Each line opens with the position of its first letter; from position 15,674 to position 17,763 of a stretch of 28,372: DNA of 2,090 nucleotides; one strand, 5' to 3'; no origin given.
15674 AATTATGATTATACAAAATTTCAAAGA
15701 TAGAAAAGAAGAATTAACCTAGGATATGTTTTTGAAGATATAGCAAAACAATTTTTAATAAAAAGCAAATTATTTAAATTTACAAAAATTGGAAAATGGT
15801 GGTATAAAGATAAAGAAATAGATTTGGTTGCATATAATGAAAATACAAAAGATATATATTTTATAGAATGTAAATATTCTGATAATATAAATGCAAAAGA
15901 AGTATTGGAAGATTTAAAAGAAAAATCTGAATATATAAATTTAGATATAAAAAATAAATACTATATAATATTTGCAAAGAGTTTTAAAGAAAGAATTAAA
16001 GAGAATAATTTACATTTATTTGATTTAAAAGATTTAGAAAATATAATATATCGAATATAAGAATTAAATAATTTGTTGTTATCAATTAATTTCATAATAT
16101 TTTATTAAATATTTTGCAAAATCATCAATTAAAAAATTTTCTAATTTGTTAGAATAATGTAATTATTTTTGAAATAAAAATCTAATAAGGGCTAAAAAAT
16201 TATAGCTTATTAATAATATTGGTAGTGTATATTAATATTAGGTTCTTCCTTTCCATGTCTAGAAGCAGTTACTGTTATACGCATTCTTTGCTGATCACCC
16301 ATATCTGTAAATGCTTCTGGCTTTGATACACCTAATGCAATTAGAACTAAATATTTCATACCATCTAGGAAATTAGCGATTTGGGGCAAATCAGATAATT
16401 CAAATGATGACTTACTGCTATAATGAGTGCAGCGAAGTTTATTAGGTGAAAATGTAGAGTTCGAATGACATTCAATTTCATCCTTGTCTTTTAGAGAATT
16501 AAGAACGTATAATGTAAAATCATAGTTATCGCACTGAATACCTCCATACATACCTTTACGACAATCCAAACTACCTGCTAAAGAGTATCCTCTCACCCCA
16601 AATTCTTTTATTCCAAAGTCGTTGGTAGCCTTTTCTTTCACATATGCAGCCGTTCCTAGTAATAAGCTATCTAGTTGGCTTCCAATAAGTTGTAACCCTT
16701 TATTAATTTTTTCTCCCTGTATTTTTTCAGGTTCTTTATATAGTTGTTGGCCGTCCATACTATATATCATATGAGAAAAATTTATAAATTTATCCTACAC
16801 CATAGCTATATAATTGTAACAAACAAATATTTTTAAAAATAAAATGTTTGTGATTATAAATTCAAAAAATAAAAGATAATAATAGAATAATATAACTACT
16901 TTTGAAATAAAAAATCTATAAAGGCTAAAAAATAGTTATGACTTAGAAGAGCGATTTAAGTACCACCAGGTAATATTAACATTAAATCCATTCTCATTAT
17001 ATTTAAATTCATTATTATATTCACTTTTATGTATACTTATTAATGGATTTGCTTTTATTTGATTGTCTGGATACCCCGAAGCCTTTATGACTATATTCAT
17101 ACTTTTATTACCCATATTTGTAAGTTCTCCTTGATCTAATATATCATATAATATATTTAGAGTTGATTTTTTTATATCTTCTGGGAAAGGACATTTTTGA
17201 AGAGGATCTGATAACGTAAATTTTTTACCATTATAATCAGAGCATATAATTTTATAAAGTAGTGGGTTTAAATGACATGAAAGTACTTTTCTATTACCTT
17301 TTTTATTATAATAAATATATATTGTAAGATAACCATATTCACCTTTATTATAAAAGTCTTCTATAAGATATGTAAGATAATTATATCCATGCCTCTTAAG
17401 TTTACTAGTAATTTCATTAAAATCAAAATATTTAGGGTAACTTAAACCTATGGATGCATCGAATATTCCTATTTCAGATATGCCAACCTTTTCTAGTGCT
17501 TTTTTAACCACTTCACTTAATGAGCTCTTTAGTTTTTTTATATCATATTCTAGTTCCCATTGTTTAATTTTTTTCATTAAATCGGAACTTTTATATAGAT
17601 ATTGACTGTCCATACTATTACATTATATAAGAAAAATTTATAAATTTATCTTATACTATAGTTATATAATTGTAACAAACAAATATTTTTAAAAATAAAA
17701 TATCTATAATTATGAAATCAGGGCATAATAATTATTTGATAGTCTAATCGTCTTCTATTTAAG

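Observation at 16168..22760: Array 2: seven tandem cassettes of an unrecognised, fast-diverging protein family with conserved promoter and terminator flanks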

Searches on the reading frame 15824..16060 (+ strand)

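Call 35: search_protein_families(library=pfam, proteins=[window:15824-16060:+], max_evalue=0.01)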
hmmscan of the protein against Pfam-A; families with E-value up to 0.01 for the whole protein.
window:15824-16060:+ (78 aa): 1 family
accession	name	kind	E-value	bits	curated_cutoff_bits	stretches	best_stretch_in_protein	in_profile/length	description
PF03008.20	DUF234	-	0.0041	17.9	22.5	1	2-24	73-97/100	Archaea bacterial proteins of unknown function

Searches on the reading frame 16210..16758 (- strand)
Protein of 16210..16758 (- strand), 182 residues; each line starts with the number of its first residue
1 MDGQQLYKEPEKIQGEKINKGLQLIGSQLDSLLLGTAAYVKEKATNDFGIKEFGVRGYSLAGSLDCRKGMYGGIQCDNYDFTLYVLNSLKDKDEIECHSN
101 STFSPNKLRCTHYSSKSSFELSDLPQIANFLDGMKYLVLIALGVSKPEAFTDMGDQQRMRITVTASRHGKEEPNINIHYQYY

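Call 5: search_protein_families(library=pfam, proteins=[window:16210-16758:-], max_evalue=1)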
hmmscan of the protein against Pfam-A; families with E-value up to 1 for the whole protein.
window:16210-16758:- (182 aa): 0 families

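Call 51: search_protein_families(library=padloc, proteins=[window:16210-16758:-], max_evalue=0.1)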
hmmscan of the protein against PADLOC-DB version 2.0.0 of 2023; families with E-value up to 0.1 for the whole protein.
window:16210-16758:- (182 aa): 0 families

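Call 52: search_protein_families(library=phrogs, proteins=[window:16210-16758:-], max_evalue=0.1)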
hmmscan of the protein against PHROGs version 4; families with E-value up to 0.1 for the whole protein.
window:16210-16758:- (182 aa): 0 families

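Call 99: search_protein_families(library=ncbifam, proteins=[window:16210-16758:-], max_evalue=0.01)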
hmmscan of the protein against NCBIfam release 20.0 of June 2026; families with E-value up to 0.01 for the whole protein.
window:16210-16758:- (182 aa): 0 families

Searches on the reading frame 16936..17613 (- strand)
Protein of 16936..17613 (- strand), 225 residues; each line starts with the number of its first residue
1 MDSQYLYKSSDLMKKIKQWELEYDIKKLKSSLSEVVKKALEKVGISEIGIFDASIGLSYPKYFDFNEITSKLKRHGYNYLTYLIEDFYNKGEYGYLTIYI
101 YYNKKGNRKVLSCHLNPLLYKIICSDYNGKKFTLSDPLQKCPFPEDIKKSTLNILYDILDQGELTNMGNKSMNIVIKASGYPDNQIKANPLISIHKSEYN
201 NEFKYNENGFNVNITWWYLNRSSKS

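Call 5: search_protein_families(library=pfam, proteins=[window:16936-17613:-], max_evalue=1)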
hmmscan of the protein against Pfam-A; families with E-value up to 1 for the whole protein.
window:16936-17613:- (225 aa): 0 families

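Call 99: search_protein_families(library=ncbifam, proteins=[window:16936-17613:-], max_evalue=0.01)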
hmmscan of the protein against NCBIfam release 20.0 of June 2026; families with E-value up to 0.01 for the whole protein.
window:16936-17613:- (225 aa): 1 family
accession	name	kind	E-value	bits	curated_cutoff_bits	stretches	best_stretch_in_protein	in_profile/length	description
NF045704.1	PepglyActasePatB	equivalog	0.0098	15.2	580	0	35-75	153-195/347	peptidoglycan O-acetyltransferase PatB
